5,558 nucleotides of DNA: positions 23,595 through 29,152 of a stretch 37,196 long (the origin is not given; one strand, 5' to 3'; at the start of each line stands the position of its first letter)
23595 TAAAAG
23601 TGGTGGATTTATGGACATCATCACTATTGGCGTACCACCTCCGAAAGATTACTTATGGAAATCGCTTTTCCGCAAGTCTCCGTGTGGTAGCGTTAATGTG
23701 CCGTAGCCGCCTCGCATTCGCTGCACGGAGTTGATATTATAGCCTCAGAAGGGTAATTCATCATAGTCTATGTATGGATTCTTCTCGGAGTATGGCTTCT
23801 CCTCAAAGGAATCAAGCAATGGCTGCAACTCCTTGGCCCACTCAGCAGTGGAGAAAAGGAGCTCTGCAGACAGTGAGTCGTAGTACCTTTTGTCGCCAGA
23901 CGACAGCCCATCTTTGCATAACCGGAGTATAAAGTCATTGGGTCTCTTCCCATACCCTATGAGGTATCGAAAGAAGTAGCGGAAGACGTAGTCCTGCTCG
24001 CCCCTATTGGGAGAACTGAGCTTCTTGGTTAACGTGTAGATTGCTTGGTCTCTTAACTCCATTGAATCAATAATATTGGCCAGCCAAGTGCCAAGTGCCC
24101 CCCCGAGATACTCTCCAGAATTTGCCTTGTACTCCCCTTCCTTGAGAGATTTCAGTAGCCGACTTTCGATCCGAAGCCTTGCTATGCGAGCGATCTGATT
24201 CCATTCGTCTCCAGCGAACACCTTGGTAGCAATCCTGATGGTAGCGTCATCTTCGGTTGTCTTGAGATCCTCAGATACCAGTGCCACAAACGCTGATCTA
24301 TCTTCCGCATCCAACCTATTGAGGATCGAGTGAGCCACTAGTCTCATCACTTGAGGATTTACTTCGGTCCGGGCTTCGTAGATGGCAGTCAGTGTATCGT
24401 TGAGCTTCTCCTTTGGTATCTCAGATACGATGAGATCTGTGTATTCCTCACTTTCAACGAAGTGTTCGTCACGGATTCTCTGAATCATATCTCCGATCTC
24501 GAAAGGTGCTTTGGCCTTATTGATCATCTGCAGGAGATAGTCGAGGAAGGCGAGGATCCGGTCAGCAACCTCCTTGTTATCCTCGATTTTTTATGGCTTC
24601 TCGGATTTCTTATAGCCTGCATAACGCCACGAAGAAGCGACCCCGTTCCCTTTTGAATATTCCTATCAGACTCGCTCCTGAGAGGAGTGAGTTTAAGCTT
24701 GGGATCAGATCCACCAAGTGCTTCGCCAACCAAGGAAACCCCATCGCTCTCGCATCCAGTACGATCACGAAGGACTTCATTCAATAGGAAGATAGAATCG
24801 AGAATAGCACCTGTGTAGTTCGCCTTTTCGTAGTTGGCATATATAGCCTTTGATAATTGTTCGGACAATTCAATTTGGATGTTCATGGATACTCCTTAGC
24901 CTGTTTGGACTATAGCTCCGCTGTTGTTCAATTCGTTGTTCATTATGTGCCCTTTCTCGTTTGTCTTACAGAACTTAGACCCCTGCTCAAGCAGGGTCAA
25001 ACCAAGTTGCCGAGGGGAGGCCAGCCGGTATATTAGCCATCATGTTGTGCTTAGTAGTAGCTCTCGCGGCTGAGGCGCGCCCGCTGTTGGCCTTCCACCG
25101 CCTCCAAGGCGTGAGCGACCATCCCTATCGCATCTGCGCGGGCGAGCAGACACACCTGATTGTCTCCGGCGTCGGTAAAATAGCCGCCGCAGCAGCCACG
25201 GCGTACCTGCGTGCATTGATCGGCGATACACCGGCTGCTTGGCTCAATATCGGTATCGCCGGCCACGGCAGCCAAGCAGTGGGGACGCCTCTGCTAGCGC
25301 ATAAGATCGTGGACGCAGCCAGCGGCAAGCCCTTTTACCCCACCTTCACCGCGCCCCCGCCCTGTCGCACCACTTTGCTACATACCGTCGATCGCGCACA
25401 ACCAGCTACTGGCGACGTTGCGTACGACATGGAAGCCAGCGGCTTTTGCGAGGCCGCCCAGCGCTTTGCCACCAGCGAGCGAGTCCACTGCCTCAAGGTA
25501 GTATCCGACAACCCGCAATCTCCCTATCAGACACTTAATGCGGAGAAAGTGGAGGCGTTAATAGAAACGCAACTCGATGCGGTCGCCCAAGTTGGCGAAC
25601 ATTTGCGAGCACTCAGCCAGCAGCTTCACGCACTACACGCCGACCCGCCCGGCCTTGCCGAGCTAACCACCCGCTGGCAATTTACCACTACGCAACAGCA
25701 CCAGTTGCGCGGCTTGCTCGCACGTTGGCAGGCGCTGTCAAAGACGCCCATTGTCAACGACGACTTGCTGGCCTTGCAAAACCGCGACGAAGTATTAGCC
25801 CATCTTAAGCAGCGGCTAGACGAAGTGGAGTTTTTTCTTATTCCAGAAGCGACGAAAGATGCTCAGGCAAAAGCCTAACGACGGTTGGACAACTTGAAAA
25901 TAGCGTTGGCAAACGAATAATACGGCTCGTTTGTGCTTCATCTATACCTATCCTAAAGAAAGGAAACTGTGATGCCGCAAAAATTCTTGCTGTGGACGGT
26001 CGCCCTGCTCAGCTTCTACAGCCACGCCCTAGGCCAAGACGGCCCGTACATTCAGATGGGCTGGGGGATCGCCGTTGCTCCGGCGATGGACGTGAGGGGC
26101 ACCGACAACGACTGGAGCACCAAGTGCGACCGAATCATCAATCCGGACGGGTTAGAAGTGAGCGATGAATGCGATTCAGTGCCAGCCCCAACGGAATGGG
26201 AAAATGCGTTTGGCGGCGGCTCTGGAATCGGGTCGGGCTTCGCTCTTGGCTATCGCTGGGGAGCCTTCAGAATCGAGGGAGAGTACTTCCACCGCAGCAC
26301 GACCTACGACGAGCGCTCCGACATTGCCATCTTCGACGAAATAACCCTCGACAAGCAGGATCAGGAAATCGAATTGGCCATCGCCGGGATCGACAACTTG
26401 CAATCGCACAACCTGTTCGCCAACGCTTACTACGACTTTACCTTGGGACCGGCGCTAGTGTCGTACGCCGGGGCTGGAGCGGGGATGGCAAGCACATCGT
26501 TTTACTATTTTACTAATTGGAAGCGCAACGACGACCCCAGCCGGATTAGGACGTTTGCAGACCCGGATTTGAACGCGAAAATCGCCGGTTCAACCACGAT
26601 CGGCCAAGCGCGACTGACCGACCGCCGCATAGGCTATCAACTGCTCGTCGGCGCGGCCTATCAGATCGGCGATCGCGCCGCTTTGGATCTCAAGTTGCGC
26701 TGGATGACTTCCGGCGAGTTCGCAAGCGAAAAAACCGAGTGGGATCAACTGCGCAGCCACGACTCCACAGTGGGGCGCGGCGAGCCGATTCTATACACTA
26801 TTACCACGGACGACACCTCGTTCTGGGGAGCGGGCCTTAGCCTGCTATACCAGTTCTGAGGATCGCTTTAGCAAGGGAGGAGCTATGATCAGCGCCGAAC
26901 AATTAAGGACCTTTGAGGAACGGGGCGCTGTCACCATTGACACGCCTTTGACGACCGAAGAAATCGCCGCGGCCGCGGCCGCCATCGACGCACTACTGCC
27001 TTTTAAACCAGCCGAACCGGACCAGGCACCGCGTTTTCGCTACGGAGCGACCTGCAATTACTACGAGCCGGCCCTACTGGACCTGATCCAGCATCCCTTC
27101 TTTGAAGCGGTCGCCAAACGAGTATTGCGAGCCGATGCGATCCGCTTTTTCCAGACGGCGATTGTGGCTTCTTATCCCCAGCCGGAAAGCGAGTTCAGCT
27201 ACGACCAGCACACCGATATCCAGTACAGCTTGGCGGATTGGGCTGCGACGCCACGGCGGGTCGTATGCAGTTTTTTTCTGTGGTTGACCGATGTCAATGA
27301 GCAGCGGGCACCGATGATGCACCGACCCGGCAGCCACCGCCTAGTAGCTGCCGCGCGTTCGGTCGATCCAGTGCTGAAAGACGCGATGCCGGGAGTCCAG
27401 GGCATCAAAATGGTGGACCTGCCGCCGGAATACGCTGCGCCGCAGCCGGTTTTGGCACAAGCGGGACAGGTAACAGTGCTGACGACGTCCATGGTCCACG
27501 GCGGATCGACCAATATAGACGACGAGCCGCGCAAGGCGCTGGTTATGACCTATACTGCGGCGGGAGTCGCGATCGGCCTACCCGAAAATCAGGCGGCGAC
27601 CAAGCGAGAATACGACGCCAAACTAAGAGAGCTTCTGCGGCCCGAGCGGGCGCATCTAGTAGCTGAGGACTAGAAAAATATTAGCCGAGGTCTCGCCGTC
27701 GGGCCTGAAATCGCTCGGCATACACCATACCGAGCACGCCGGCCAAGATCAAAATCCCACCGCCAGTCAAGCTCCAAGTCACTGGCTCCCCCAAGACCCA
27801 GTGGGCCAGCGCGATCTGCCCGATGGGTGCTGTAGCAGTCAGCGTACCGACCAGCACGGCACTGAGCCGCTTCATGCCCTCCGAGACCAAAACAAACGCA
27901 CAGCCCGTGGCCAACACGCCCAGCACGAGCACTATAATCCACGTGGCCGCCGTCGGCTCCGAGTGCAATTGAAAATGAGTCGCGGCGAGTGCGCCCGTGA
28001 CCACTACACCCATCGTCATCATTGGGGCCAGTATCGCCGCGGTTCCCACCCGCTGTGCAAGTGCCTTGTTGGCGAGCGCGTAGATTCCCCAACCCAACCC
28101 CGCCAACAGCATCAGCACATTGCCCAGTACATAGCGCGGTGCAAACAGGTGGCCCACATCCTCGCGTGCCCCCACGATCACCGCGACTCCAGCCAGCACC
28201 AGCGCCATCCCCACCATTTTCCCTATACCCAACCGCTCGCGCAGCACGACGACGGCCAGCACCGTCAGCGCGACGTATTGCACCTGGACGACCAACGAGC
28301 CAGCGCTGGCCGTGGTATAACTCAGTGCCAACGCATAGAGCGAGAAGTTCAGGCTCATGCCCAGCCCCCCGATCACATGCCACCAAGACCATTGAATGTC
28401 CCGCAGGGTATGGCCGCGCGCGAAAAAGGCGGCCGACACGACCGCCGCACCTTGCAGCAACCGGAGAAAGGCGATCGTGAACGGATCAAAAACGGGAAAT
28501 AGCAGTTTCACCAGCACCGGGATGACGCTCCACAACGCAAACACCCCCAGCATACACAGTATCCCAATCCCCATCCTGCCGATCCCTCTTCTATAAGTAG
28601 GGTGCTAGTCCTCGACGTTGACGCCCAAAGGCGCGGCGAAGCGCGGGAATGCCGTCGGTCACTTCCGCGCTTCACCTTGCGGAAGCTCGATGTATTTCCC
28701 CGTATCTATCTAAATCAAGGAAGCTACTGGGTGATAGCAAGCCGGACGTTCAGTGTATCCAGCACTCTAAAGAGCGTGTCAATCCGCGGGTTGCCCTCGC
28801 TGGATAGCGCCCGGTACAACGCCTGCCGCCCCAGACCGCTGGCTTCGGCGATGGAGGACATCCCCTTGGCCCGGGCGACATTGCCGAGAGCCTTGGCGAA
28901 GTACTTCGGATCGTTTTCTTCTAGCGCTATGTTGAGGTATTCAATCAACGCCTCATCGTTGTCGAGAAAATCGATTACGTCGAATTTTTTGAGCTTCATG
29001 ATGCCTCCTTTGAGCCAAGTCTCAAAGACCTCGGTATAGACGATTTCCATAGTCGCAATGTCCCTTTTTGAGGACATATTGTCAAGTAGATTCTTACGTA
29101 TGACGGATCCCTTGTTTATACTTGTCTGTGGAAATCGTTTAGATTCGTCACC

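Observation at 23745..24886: TIGR02391 (Hypoth_Ymh) domain continues, across a 1-nt frameshift in an A6 run, into a 260-aa unknown region: a candidate novel ~380-aa defence protein next to the R-M system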

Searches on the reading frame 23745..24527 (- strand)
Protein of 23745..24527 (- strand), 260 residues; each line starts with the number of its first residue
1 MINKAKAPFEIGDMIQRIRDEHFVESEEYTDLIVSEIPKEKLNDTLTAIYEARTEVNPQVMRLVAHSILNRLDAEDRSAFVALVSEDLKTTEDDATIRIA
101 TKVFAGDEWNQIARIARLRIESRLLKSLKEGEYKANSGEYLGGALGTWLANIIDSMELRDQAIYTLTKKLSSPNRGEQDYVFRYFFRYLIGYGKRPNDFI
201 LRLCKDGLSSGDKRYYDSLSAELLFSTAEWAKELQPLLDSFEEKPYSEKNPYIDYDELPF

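Call 37: search_protein_representatives(alignment_id=A2)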
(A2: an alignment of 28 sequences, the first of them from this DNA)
Query: 28 sequences, 256 profile positions. Proteins with E-value up to 0.001 (for the whole library): 627; up to 1e-10: 510; up to 1e-30: 277. The best 150 are listed.
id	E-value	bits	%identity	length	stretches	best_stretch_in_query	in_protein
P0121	3.4e-87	308.5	-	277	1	1-256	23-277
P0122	1.0e-85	303.7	-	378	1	1-256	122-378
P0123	3.4e-83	295.4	-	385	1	1-256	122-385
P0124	1.3e-82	293.5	-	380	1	1-256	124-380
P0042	1.8e-82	293.0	-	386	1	1-256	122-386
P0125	2.8e-82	292.4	-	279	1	1-248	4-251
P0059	1.2e-79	283.8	-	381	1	1-256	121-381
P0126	3.9e-79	282.1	-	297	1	1-256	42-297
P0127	1.1e-78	280.6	-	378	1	1-256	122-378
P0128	2.0e-78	279.8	-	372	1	1-256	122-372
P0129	6.2e-78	278.1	-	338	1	1-256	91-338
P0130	6.5e-78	278.1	-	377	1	1-256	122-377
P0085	1.4e-77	277.0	-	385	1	1-256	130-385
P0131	2.4e-77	276.3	-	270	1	1-256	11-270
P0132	5.9e-77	275.0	-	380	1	1-256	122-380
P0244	2.7e-52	194.1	-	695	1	10-204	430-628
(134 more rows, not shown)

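Call 48: find_homologous_proteins(query=P0244, max_evalue=1e-10)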
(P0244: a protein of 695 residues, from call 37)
Query P0244 (695 aa): 2416 proteins with E <= 1e-10 among 8000 candidates; the best 120 are listed.
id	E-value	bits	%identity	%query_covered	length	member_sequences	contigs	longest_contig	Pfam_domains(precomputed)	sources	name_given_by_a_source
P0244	0.0e+0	1557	100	100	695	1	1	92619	PF12770.13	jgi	jgi:hypothetical protein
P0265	2.8e-212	725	79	62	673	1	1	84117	PF12770.13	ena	-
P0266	3.8e-184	632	68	63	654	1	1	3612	PF12770.13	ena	-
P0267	6.0e-184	632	67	63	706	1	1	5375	PF12770.13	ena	-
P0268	2.0e-181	623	64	69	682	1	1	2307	PF08289.17,PF13424.13,PF13176.13,PF08238.19,PF12770.13,PF07719.24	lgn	-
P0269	6.4e-169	582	63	63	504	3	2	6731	PF12770.13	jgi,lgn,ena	-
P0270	2.0e-136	475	56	62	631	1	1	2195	PF07603.18,PF12770.13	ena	-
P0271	4.7e-125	437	45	54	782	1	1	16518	PF12770.13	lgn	-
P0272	1.8e-118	415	43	51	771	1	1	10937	PF12770.13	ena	-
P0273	3.0e-107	378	47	62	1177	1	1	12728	PF12770.13,PF08309.18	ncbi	-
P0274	4.9e-101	358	46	60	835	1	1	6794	PF12770.13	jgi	jgi:hypothetical protein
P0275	6.0e-100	354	46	56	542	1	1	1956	PF12770.13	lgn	-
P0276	7.8e-100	354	50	52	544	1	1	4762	PF25168.2,PF24105.2,PF24805.2,PF23342.2,PF24817.2,PF23393.3,PF20426.5,PF25460.2,PF00400.39,PF23414.2,PF25174.2,PF24814.2,PF23381.2,PF25173.2,PF25175.2,PF24796.2,PF12770.13,PF24780.2,PF23409.2,PF25172.2,PF25391.2,PF23869.2,PF24807.2,PF25047.1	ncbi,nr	ncbi:MAG TPA: CHAT domain-containing protein, partial [Blastocatellia bacterium]|nr:CHAT domain-cont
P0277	9.4e-99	350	51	52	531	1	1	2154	PF12770.13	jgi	jgi:hypothetical protein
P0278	1.7e-98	349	47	54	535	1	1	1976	PF12770.13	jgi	jgi:hypothetical protein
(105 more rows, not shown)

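Call 71: find_encoding_contigs(protein=window:23745-24527:-, flank=3000, max_places=6)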
Protein window:23745-24527:- (260 aa): 5 contigs read that carry it; 3 places shown.
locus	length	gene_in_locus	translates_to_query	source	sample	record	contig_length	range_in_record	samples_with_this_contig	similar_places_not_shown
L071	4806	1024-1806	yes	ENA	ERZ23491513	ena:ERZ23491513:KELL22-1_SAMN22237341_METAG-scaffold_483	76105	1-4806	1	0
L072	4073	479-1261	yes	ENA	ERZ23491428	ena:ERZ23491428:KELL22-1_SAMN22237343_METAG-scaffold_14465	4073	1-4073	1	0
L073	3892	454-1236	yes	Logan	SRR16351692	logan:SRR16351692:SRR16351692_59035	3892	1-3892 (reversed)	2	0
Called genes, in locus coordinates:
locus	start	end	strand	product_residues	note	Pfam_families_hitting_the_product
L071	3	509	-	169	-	?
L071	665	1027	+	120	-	PF09509:Hypoth_Ymh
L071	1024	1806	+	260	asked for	-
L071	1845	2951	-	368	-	-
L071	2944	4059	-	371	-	PF00145:DNA_methylase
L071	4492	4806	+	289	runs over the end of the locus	PF01678:DAP_epimerase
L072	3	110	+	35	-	?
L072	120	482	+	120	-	PF09509:Hypoth_Ymh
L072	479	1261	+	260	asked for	-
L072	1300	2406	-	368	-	-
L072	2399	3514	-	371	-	PF00145:DNA_methylase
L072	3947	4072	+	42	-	?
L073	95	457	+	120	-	PF09509:Hypoth_Ymh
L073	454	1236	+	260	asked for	-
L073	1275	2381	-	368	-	-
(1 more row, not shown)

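Call 82: list_cluster_members(proteins=[P0001, window:23745-24527:-, window:24524-24886:-])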
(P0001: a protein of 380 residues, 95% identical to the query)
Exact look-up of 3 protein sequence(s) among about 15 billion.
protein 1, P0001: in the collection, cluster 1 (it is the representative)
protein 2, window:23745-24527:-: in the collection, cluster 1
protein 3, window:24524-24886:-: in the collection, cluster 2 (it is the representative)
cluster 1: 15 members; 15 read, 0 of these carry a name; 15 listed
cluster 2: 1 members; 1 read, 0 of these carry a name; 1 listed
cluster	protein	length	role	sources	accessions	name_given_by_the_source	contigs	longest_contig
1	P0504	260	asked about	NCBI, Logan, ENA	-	-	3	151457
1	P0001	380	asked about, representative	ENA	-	-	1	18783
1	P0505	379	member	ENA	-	-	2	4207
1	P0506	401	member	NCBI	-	-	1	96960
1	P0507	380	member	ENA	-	-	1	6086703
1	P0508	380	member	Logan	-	-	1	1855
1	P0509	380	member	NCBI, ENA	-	-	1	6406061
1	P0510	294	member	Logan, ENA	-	-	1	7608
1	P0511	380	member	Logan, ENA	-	-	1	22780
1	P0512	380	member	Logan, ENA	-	-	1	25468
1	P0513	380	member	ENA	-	-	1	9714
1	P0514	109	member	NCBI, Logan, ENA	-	-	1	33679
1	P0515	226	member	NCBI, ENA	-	-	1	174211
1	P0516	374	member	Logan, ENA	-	-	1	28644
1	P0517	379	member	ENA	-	-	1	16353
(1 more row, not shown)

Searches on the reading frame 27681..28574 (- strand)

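Call 57: search_protein_families(library=pfam, proteins=[window:27681-28574:-], max_evalue=0.001)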
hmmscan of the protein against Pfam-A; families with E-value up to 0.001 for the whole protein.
window:27681-28574:- (297 aa): 1 family
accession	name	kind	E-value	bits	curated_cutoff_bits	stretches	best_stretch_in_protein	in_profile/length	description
PF00892.27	EamA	-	1.2e-37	129.6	28.2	2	150-284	2-134/135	EamA-like transporter family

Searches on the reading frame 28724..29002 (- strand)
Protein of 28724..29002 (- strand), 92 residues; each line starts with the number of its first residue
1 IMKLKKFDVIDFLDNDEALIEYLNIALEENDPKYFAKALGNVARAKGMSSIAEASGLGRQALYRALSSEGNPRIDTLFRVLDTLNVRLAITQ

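Call 57: search_protein_families(library=pfam, proteins=[window:28724-29002:-], max_evalue=0.001)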
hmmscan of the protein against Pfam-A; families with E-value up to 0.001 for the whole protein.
window:28724-29002:- (92 aa): 2 families
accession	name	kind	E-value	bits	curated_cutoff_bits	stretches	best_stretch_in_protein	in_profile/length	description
PF21716.3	dnstrm_HI1420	-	2.4e-30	104.7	27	1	3-91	1-89/90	Probable addiction module antidote protein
PF01381.28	HTH_3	-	2.5e-06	27.8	23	1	45-89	7-53/55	Helix-turn-helix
